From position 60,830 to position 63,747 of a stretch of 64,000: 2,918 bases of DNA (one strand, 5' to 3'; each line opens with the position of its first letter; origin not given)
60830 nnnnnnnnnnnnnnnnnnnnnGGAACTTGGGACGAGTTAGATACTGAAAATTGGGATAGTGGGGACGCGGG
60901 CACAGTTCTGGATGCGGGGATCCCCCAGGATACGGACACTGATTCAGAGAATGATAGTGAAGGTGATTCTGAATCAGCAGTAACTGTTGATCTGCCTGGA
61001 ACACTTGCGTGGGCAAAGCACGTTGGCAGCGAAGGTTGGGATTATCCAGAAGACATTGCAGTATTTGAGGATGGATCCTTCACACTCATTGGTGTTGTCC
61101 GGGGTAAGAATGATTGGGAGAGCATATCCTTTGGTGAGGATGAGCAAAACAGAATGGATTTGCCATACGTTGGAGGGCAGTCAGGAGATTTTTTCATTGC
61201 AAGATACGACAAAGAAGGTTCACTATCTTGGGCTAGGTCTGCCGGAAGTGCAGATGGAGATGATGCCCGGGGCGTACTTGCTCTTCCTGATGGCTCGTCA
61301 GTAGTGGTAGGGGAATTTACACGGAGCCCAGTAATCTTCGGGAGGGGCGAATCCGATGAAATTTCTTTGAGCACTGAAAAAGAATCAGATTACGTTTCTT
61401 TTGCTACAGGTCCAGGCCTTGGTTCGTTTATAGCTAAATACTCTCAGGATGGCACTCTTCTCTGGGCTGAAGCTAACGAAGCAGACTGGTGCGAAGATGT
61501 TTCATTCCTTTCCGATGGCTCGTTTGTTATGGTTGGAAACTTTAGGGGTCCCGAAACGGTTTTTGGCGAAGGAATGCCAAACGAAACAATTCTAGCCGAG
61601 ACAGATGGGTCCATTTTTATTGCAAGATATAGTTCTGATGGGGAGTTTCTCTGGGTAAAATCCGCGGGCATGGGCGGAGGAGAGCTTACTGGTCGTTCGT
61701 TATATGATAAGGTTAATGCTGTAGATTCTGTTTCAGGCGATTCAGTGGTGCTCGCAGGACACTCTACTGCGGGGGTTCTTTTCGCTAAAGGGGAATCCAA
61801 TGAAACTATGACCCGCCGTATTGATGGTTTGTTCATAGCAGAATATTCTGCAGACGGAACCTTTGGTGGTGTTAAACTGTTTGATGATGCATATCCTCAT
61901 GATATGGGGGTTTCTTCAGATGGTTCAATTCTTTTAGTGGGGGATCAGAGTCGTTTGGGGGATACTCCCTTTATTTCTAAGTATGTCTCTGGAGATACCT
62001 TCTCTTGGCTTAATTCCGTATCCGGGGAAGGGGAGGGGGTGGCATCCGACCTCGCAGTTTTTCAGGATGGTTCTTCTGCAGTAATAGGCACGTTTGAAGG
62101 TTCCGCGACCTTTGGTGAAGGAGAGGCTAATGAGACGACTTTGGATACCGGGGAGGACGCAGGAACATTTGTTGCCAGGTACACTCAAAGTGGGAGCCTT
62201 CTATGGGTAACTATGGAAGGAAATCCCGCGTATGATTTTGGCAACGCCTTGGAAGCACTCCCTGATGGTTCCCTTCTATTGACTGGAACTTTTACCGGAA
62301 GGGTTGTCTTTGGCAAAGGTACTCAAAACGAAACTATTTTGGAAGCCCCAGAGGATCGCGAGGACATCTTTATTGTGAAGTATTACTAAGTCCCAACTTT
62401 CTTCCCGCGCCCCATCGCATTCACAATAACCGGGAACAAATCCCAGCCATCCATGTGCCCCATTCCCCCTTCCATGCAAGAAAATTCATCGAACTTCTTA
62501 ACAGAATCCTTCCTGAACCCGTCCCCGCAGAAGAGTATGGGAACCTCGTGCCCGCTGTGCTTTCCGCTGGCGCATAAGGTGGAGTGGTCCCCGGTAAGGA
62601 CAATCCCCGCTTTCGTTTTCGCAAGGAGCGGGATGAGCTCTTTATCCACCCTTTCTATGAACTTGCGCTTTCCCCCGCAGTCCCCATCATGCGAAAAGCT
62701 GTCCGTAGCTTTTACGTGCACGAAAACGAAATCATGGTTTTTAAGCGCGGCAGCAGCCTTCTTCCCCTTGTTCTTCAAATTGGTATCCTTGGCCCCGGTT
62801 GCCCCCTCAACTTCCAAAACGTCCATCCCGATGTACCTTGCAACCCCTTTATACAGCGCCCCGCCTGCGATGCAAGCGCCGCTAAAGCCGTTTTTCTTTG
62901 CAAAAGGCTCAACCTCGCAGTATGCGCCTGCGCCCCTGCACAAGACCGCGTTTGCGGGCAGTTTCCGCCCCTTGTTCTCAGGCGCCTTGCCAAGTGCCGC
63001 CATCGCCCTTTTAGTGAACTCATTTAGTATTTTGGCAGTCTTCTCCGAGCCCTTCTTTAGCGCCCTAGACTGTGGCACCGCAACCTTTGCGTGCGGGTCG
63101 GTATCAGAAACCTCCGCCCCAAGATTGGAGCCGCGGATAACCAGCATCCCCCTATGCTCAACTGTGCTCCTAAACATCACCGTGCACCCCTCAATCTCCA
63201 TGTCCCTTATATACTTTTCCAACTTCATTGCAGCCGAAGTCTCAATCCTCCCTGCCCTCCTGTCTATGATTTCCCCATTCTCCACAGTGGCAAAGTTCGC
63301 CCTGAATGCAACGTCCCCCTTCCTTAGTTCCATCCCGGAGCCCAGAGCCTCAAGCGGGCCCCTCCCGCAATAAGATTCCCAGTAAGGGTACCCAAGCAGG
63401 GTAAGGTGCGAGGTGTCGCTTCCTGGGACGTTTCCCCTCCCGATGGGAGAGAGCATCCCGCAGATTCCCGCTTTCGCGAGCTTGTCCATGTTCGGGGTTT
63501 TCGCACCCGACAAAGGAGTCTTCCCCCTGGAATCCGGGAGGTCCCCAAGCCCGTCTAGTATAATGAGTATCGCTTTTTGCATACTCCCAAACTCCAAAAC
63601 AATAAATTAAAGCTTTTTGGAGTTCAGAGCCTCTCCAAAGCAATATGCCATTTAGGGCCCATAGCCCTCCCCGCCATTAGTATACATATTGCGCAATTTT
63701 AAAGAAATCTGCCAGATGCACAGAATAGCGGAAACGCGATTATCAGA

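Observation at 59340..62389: Compositionally distinct (AT-richer) gene for a lipobox-bearing beta-propeller-repeat protein immediately downstream of the pilin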

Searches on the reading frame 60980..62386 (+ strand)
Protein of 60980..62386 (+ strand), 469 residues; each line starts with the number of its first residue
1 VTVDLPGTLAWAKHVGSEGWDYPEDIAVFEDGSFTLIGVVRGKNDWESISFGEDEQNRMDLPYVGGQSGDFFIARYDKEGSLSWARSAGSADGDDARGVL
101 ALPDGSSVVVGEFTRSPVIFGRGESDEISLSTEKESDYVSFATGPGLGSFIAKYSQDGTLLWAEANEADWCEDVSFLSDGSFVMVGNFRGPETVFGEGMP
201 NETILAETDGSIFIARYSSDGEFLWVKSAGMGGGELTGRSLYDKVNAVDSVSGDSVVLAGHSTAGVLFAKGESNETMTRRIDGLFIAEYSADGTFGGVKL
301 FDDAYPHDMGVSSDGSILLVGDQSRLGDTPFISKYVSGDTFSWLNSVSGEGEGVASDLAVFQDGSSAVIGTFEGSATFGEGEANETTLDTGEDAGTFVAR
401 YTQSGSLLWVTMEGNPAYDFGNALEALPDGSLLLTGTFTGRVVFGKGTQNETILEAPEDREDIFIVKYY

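Call 12: search_protein_families(library=pfam, proteins=[window:60980-62386:+], max_evalue=1)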
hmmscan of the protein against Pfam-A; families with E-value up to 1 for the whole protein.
window:60980-62386:+ (469 aa): 2 families
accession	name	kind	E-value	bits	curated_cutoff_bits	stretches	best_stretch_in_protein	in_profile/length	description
PF17164.10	DUF5122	-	6.6e-09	36.3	27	0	428-439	2-13/36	Domain of unknown function (DUF5122) beta-propeller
PF23414.1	Beta-prop_EML_2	-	0.0055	16.6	90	0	141-226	54-141/266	Echinoderm microtubule-associated protein second beta-propeller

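Call 62: predict_structure(alignment_id=A3)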
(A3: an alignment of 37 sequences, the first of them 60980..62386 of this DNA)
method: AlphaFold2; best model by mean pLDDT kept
length: 469 residues; sequences in the alignment: 37
mean_pLDDT: 89.7   pTM: 0.91
mean pLDDT of the five models: 89.7, 89.6, 89.3, 89.2, 88.9
residues with pLDDT >= 90: 324; 70-90: 110; 50-70: 32; < 50: 3
segments of 3 or more residues with pLDDT < 50: none
pLDDT, mean of each block of 10 residues (from residue 1): 73 87 96 96 76 88 83 96 94 93 98 91 94 66 69 98 92 96 92 92 92 96 96 61 88 92 91 91 92 95 92 95 82 85 91 94 96 94 95 91 96 77 95 94 90 90 93
secondary structure, 60 per line:
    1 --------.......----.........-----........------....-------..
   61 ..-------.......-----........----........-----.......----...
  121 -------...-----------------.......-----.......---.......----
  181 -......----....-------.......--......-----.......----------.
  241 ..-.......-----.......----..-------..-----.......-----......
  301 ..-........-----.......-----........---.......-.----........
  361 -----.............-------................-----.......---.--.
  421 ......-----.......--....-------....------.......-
elements in order: E9-15 E20-28 E34-41 E48-51 E59-62 E70-76 E82-89 E94-101 E107-113 E118-120 E128-130 E148-154 E160-166 E170-176 E182-187 E192-195 E203-206 E212-217 E223-229 E244-250 E256-262 E283-289 E295-302 E304-311 E317-323 E329-336 E340-346 E353-360 E366-378 E386-401 E407-413 E420-426 E432-438 E441-444 E452-455 E462-468

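Call 67: fold_search(model_id=the predicted structure, library=pdb)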
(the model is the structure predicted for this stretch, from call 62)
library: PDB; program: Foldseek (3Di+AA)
matches with E <= 10: 783; with E <= 0.001: 220
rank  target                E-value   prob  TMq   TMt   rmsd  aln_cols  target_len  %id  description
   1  7fh6                  3.8e-17  1.00  0.69  0.50   5.8       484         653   19  Friedel-Crafts alkylation enzyme CylK (released 2022-02-16)
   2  7fh7                  5.5e-17  1.00  0.67  0.49   7.2       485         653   18  Friedel-Crafts alkylation enzyme CylK mutant Y37F (released 2022-02-16)
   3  7fh8                  2.7e-16  1.00  0.68  0.49   6.8       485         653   19  Friedel-Crafts alkylation enzyme CylK mutant H391A (released 2022-02-16)
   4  7roo                  6.2e-16  1.00  0.65  0.48   7.1       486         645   18  Crystal structure of Friedel-Crafts alkylating enzyme CylK from Cylindospermum licheniforme with bromide (released 2022-03-23)
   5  7ron                  1.2e-15  1.00  0.66  0.50   5.8       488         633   18  Crystal structure of the Friedel-Crafts alkylating enzyme CylK from Cylindospermum licheniforme (released 2022-03-23)
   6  6tjh_A                3.6e-10  1.00  0.43  0.53  10.4       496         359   13  Crystal structure of the computationally designed Cake9 protein (released 2020-05-06)
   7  6tji_A                9.1e-09  1.00  0.40  0.48   8.1       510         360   11  Crystal structure of the computationally designed Cake10 protein (released 2020-05-06)
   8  6tjg                  1.9e-08  1.00  0.41  0.57   9.4       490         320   11  Crystal structure of the computationally designed Cake8 protein (released 2020-05-06)
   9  4h5j_A                1.0e-07  1.00  0.48  0.63   7.1       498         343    9  Crystal Structure of the Guanine Nucleotide Exchange Factor Sec12 (P64 form) (released 2012-11-07)
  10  7ax2                  1.1e-07  1.00  0.34  0.47  10.8       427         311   11  Crystal structure of the computationally designed Scone-E protein co-crystallized with STA, form b (released 2021-01-13)
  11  4h5i_B                3.1e-07  1.00  0.48  0.62   7.0       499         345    9  Crystal Structure of the Guanine Nucleotide Exchange Factor Sec12 (P1 form) (released 2012-11-07)
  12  6u42_5L               4.9e-07  1.00  0.22  0.18  19.5       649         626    9  Natively decorated ciliary doublet microtubule (released 2019-11-13)
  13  7awz                  5.2e-07  1.00  0.38  0.53  10.2       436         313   11  Crystal structure of the computationally designed Scone-E protein (released 2021-01-13)
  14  7awy                  5.4e-07  1.00  0.36  0.50   9.7       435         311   11  Crystal structure of the computationally designed Scone-R protein (released 2021-01-13)
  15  4h5j_B                8.7e-07  1.00  0.36  0.44   8.5       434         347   10  Crystal Structure of the Guanine Nucleotide Exchange Factor Sec12 (P64 form) (released 2012-11-07)
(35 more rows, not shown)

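Call 69: search_protein_families(library=pfam, alignment_id=A3, max_evalue=0.001)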
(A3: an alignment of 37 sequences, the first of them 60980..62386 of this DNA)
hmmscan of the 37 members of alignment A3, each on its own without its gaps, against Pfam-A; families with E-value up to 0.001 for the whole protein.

A. member 1, window:60980-62386:+ (469 aa): 1 family
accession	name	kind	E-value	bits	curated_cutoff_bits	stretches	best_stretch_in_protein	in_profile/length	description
PF17164.10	DUF5122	-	6.6e-09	36.3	27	0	428-439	2-13/36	Domain of unknown function (DUF5122) beta-propeller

B. families by the number of members that match (of 37 scanned): 22 families
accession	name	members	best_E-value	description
PF17164.10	DUF5122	36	7.6e-22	Domain of unknown function (DUF5122) beta-propeller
PF19707.4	DUF6204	6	1.9e-08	Family of unknown function (DUF6204)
PF06739.17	SBBP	5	4.7e-08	Beta-propeller repeat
PF18884.5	TSP3_bac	2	2.2e-09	Bacterial TSP3 repeat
PF13517.12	FG-GAP_3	2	3.6e-06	FG-GAP-like repeat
PF17277.7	DUF5342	2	1.6e-05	Family of unknown function (DUF5342)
PF03781.23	FGE-sulfatase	1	7.3e-31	Sulfatase-modifying factor enzyme 1-like domain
PF17963.7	Big_9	1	3.3e-17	Bacterial Ig domain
PF18911.6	PKD_4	1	3.9e-11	PKD domain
PF17892.7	Cadherin_5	1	6.2e-11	Cadherin-like domain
PF17803.7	Cadherin_4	1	4.4e-09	Bacterial cadherin-like domain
PF00801.26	PKD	1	5.8e-08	PKD domain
PF08931.15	Caudo_bapla_RBP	1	2.4e-05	Lactophage receptor-binding protein C-terminal head domain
PF19501.5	PcRGLX_1st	1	3e-05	PcRGLX-like N-terminal RIFT barrel domain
PF23414.1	Beta-prop_EML_2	1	0.00012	Echinoderm microtubule-associated protein second beta-propeller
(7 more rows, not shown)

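Call 110: fold_search(model_id=the predicted structure, library=viral)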
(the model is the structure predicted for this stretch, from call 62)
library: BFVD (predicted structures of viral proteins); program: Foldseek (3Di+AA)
matches with E <= 10: 640; with E <= 0.001: 89
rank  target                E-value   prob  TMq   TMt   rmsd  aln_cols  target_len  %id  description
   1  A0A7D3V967            1.1e-22  1.00  0.81  0.41   2.8       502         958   17  Collagen-like protein [Fadolivirus FV1/VV64]
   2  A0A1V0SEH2            1.5e-21  1.00  0.75  0.58   4.1       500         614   19  Collagen triple helix repeat motif-containing protein (Fragment) [Indivirus ILV1]
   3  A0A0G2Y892            4.4e-21  1.00  0.79  0.28   5.9       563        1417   16  WD repeat-containing protein [Acanthamoeba polyphaga mimivirus Kroon]
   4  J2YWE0                9.3e-21  1.00  0.77  0.38   6.5       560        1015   16  (no name in the UniProt tables at hand)
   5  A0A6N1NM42            3.5e-20  1.00  0.84  0.64   3.7       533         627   18  Putative WD repeat-containing protein [Tupanvirus soda lake]
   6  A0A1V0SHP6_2          7.6e-20  1.00  0.81  0.48   3.2       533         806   18  Collagen triple helix repeat containing protein [Klosneuvirus KNV1]
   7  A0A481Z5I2            7.6e-20  1.00  0.81  0.39   4.9       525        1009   16  Collagen triple helix repeat protein (Fragment) [Pithovirus LCPAC104]
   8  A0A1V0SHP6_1          4.8e-19  1.00  0.79  0.47   3.4       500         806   16  Collagen triple helix repeat containing protein [Klosneuvirus KNV1]
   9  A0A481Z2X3            9.4e-19  1.00  0.78  0.44   3.8       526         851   16  Collagen triple helix repeat protein [Pithovirus LCPAC102]
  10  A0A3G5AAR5            2.5e-17  1.00  0.78  0.73   3.3       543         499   16  Collagen triple helix repeat containing protein [Hyperionvirus sp.]
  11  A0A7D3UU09            7.3e-16  1.00  0.61  0.49   6.5       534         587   12  NHl repeat unit of beta-propeller protein [Fadolivirus FV1/VV64]
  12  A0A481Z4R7            2.4e-15  1.00  0.68  0.54   7.3       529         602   14  Beta-propeller repeat protein [Pithovirus LCPAC101]
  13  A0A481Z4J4            9.1e-15  1.00  0.70  0.74   5.8       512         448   12  Uncharacterized protein [Pithovirus LCPAC104]
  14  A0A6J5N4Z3            6.5e-13  1.00  0.61  0.68   5.6       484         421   15  Beta-propeller repeat protein [uncultured Caudovirales phage]
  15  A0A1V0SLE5            1.8e-12  1.00  0.45  0.27   7.6       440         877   15  Collagen triple helix repeat motif-containing protein [Klosneuvirus KNV1]
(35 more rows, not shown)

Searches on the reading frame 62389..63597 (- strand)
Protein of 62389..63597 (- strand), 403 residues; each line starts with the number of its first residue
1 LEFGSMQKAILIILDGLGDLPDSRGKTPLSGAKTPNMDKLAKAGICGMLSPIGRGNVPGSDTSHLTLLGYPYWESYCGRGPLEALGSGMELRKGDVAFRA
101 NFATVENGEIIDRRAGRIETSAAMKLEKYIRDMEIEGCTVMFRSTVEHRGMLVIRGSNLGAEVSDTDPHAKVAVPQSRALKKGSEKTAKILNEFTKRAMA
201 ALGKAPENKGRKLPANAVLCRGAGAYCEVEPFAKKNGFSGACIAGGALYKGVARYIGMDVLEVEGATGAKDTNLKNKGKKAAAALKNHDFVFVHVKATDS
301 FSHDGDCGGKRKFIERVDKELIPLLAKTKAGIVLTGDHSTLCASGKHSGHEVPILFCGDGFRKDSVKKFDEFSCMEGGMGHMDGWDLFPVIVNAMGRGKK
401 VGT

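Call 7: search_protein_families(library=pfam, proteins=[window:62389-63597:-], max_evalue=0.01)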
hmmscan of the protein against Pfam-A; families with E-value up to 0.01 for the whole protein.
window:62389-63597:- (403 aa): 3 families
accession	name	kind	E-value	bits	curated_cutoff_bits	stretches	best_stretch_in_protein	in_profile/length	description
PF01676.23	Metalloenzyme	-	4.9e-48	164.3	24.3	1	8-384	2-242/252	Metalloenzyme superfamily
PF10143.14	PhosphMutase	-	4e-46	157.4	21.5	1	41-208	1-170/170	2,3-bisphosphoglycerate-independent phosphoglycerate mutase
PF01663.27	Phosphodiest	-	0.0044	17.1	23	0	274-340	149-221/342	Type I phosphodiesterase / nucleotide pyrophosphatase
